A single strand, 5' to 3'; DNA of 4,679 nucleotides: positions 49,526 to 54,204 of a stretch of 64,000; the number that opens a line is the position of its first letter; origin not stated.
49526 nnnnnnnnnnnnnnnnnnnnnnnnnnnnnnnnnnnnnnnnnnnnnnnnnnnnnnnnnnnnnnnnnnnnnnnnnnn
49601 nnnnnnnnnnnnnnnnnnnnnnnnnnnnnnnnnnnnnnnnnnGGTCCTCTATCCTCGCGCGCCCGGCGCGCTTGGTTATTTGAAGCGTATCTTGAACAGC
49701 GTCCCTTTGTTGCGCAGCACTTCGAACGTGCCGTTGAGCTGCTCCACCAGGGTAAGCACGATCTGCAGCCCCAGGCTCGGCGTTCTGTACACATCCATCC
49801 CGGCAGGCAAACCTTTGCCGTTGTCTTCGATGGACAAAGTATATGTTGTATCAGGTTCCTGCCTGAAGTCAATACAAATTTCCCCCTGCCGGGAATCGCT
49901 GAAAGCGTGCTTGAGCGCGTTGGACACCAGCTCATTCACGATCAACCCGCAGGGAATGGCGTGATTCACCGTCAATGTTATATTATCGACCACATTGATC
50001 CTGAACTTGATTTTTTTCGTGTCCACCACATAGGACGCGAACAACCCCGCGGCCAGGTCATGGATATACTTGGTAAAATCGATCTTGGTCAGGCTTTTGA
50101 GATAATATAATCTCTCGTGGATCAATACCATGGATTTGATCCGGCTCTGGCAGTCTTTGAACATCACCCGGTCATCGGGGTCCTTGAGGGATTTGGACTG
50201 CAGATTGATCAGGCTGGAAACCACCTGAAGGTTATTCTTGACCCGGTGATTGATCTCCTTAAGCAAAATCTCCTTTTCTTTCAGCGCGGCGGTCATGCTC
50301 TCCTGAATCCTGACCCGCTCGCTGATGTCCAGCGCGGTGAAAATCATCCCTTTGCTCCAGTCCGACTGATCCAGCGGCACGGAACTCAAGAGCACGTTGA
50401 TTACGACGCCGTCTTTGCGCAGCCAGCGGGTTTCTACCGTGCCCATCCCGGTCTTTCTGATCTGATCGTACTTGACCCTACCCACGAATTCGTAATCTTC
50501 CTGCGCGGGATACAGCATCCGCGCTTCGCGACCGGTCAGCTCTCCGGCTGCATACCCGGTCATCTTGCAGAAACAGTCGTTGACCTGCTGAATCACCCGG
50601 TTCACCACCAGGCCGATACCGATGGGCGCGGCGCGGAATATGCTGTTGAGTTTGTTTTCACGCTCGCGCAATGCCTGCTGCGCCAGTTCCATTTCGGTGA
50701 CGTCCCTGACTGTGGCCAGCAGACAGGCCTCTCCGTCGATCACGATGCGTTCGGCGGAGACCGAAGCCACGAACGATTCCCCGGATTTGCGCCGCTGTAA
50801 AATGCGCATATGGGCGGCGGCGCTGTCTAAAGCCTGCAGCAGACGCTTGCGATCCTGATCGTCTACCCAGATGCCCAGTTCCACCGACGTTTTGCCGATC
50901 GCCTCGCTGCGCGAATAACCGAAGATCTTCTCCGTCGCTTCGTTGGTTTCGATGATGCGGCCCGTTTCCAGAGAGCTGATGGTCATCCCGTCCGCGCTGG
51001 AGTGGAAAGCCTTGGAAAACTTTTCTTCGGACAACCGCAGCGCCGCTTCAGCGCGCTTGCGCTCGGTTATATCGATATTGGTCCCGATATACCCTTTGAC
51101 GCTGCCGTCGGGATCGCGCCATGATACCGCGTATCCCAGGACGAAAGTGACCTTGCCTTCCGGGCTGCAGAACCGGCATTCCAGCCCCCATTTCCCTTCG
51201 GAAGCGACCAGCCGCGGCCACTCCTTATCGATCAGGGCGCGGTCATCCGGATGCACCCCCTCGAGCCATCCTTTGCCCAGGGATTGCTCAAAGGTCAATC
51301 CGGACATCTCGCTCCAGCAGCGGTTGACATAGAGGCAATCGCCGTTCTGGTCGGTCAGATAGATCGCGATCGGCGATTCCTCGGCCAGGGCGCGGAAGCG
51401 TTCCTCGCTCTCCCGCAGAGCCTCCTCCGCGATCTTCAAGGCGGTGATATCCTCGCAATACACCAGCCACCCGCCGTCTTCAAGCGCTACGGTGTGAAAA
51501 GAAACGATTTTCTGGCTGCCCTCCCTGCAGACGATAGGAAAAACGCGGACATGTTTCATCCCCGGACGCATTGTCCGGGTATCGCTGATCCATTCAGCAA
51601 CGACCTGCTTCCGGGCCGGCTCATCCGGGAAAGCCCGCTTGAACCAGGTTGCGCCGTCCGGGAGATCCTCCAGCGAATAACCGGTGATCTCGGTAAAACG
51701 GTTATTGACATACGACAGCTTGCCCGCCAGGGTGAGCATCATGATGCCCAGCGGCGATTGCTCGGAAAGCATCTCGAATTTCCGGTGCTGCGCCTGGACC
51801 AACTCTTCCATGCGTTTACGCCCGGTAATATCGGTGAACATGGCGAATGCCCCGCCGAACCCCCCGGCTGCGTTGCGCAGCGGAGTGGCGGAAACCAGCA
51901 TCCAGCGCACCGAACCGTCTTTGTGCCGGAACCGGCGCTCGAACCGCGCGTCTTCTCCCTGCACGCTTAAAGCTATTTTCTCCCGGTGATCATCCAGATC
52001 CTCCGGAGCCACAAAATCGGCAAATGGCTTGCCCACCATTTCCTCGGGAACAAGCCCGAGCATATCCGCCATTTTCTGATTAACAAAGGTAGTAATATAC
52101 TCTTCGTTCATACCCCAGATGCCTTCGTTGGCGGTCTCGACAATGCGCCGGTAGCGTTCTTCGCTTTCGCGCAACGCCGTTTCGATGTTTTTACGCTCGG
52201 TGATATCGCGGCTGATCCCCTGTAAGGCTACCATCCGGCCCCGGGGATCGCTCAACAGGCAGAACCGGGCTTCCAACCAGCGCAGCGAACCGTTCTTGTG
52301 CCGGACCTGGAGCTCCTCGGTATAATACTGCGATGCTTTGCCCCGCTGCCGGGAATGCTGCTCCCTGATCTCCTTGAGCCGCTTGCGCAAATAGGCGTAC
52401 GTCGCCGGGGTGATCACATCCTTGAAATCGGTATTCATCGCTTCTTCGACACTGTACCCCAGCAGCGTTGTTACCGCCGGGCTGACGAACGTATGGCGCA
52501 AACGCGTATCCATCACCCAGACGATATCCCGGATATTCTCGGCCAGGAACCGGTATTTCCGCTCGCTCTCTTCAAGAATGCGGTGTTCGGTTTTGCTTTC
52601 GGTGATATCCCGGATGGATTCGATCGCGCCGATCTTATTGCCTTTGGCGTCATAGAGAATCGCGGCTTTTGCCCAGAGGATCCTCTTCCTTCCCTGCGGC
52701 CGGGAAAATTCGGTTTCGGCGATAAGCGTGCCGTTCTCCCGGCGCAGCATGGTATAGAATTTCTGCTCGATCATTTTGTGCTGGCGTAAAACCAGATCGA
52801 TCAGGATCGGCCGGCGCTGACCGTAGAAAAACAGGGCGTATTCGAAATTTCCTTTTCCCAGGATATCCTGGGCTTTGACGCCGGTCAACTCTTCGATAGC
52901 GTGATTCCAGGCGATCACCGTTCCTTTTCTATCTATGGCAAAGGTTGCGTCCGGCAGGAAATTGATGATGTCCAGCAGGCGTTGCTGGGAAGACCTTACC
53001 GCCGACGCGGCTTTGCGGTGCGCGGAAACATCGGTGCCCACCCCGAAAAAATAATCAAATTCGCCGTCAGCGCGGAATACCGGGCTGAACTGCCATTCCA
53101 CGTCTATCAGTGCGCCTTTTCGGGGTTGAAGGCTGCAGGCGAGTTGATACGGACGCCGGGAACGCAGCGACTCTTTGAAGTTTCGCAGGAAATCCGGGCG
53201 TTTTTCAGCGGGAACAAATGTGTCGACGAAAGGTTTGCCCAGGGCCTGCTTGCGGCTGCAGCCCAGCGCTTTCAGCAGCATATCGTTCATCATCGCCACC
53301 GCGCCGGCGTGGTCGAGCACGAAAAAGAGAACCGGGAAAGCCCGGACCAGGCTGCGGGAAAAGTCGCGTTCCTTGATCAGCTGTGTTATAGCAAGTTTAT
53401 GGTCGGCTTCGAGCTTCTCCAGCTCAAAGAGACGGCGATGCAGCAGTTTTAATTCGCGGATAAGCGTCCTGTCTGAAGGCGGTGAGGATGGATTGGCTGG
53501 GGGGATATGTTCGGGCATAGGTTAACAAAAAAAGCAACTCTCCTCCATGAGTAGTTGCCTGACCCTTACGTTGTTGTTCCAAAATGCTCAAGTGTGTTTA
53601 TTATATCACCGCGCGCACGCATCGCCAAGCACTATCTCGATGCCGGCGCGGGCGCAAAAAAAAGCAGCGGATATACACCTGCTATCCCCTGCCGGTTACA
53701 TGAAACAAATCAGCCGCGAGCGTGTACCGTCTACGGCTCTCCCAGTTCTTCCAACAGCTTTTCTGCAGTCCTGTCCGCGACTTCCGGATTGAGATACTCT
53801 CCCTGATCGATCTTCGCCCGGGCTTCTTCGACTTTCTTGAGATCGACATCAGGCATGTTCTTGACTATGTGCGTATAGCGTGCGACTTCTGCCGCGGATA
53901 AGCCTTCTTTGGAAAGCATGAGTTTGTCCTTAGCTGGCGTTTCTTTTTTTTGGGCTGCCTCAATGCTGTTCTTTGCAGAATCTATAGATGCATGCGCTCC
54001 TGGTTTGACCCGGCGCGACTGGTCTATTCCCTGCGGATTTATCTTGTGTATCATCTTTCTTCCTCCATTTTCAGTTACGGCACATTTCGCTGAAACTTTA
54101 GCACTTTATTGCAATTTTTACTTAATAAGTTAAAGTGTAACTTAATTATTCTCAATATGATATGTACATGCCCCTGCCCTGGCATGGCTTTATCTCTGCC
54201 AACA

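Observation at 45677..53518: Kinase-dense phosphorelay without a classical output regulator; isolated 65-aa excisionase-type HTH coupled to a kinase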

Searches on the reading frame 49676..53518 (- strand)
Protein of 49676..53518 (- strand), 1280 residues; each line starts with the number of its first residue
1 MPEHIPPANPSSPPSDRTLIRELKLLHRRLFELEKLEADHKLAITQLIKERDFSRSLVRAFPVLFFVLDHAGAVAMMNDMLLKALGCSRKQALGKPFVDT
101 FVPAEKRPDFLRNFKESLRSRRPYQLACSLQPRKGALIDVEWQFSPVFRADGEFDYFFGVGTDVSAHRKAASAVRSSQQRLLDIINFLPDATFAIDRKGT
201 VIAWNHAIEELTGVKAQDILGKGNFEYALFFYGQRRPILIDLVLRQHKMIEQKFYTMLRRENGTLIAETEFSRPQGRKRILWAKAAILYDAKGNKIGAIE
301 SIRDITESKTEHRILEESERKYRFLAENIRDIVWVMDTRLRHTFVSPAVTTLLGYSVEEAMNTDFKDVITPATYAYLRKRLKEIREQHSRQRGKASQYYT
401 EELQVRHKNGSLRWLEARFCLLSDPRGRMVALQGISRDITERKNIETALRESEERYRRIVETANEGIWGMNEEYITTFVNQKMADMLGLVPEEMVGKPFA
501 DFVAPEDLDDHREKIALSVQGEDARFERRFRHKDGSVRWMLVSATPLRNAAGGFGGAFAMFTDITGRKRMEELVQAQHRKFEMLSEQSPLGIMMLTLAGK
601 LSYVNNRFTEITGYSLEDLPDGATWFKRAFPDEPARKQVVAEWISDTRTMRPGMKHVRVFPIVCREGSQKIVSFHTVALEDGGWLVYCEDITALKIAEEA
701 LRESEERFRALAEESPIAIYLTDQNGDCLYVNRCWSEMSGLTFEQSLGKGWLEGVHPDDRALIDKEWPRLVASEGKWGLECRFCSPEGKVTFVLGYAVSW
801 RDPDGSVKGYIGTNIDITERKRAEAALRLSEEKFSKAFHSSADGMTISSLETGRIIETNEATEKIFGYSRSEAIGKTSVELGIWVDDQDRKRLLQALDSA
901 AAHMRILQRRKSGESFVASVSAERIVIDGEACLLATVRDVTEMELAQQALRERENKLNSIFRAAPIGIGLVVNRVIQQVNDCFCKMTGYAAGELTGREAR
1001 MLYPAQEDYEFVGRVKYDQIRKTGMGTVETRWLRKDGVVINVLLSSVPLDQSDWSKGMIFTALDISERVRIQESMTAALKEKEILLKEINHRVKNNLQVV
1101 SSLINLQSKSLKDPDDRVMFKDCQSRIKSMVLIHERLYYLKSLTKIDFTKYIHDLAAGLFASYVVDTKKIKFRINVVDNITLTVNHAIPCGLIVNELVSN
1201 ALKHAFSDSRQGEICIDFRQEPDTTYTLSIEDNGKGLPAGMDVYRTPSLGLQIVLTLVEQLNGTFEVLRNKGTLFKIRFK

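Call 4: search_protein_families(library=pfam, proteins=[window:49676-53518:-], max_evalue=0.01)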
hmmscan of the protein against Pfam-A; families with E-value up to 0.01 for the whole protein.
window:49676-53518:- (1280 aa): 12 families
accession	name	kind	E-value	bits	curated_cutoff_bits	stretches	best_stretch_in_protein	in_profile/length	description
PF00989.32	PAS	-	1.6e-92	305.6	22.6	7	454-564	1-113/113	PAS fold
PF13426.13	PAS_9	-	1.9e-81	269.5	27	7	465-565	2-102/103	PAS domain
PF08448.16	PAS_4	-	6.7e-79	261.7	23.1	7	471-569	12-110/110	PAS fold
PF08447.18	PAS_3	-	7.9e-71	234.8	25.6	6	477-552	2-80/89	PAS fold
PF13188.13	PAS_8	-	3.2e-52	173.2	21.8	6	706-763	1-57/65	PAS domain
PF07568.18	HisKA_2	-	2.2e-25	89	22.3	1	1088-1163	1-76/76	Histidine kinase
PF12860.13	PAS_7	-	1.1e-15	58.2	27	2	590-698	6-114/115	PAS fold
PF02518.31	HATPase_c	-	3.4e-10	40.8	26.4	1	1191-1279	7-107/111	Histidine kinase-, DNA gyrase B-, and HSP90-like ATPase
PF07536.20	HWE_HK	-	1.4e-05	26.2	22.8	1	1088-1137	1-48/83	HWE histidine kinase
PF13596.12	PAS_10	-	2.3e-05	25.4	22.1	1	483-565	27-106/106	PAS domain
PF24820.1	Diguanyl_cycl_sensor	-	2.7e-05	24.5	28.1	0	460-507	2-49/109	Diguanylate cyclase-like sensor domain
PF13581.12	HATPase_c_2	-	8.7e-05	23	27.4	1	1182-1261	24-112/127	Histidine kinase-like ATPase domain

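Call 34: search_protein_families(library=ncbifam, proteins=[window:49676-53518:-], max_evalue=0.001)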
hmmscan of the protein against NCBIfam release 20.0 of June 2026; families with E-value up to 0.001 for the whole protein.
window:49676-53518:- (1280 aa): 32 families (the best 25 are shown)
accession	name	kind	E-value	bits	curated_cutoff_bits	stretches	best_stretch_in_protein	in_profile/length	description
TIGR00229.1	sensory_box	domain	6.6e-159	520.7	22.9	8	450-572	1-124/126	PAS domain S-box protein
NF053781.1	cdiGMPphdstlr2612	equivalog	2.2e-76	257.5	1600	4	396-508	657-769/1268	Tlr1612 family c-di-GMP phosphodiesterase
NF007298.0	PRK09776.1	equivalog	8.6e-52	176.2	1135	4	448-750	296-599/1111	diguanylate cyclase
NF047874.1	MASE3_PAS_HK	subfamily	2.2e-48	165.5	560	4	435-573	246-384/655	MASE3 domain-containing sensor histidine kinase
NF008468.0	PRK11360.1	equivalog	8.5e-47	159.8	646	3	447-579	261-392/616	two-component system sensor histidine kinase AtoS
NF041880.1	EPS_EpsF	equivalog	3.1e-44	151.3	900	3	702-832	140-272/492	response regulator EpsF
NF041777.1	sens_FixL_Rhizob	equivalog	2.6e-43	148.4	850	3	751-964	42-260/485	sensor protein FixL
NF051872.1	HisKinPhyk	equivalog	6.2e-38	130.7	750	1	1072-1277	333-534/537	sensor histidine kinase PhyK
NF052306.1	BluLightHisKinLov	equivalog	5.1e-37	127.5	450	1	979-1269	50-321/334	blue-light-activated histidine kinase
NF052573.1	HisKinEspAMyxo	equivalog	2.2e-36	125.2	1400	6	314-575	124-376/755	serine histidine kinase EspA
NF010077.0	PRK13559.1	subfamily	1.8e-33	115.9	361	1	978-1267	70-344/364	hypothetical protein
NF045595.1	HK_scytonemin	equivalog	1.7e-32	112.7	865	3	293-461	255-413/637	scytonemin biosynthesis sensor histidine kinase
NF008302.0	PRK11091.1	equivalog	2.5e-31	108.7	838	2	938-1239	138-444/779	aerobic respiration two-component sensor histidine kinase ArcB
NF046044.1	PnpS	equivalog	3.6e-27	95.4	400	1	441-573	42-169/390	two-component system histidine kinase PnpS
TIGR02938.1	nifL_nitrog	equivalog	1.2e-25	90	242.45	1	854-985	25-161/494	nitrogen fixation negative regulator NifL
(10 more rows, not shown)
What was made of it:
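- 49676..53518 (-): soluble 1280-aa sensor kinase, 7-8 PAS domains + HisKA_2 + HATPase_c. Calls 4 and 34.
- Checked: 49676-53518: 1280 aa, 7 PAS stretches (8 by TIGR00229, call 34), HisKA_2 and HATPase_c.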

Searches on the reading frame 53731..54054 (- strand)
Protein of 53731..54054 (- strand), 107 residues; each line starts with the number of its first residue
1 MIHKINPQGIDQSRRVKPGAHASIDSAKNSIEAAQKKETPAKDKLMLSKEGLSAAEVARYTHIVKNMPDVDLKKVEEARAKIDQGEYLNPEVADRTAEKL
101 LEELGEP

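Call 4: search_protein_families(library=pfam, proteins=[window:53731-54054:-], max_evalue=0.01)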
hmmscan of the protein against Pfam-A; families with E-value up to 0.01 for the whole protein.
window:53731-54054:- (107 aa): 1 family
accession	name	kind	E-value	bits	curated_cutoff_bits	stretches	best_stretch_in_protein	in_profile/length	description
PF04316.19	FlgM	-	1.4e-06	28.8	25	1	54-102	9-55/55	Anti-sigma-28 factor, FlgM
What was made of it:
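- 53731..54054 (-): flgM, anti-sigma-28 factor (107 aa). Pfam FlgM 28.8 bits against a cut-off of 25 (call 4).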

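Call 34: search_protein_families(library=ncbifam, proteins=[window:53731-54054:-], max_evalue=0.001)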
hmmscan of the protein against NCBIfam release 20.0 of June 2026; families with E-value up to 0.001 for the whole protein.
window:53731-54054:- (107 aa): 1 family
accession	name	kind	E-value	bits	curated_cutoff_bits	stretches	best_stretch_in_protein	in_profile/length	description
TIGR03824.1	FlgM_jcvi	equivalog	4.3e-08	33.8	40.75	1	17-102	13-95/98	flagellar biosynthesis anti-sigma factor FlgM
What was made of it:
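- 53731..54054 (-): TIGR03824 33.8 bits, below its cut-off (call 34).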
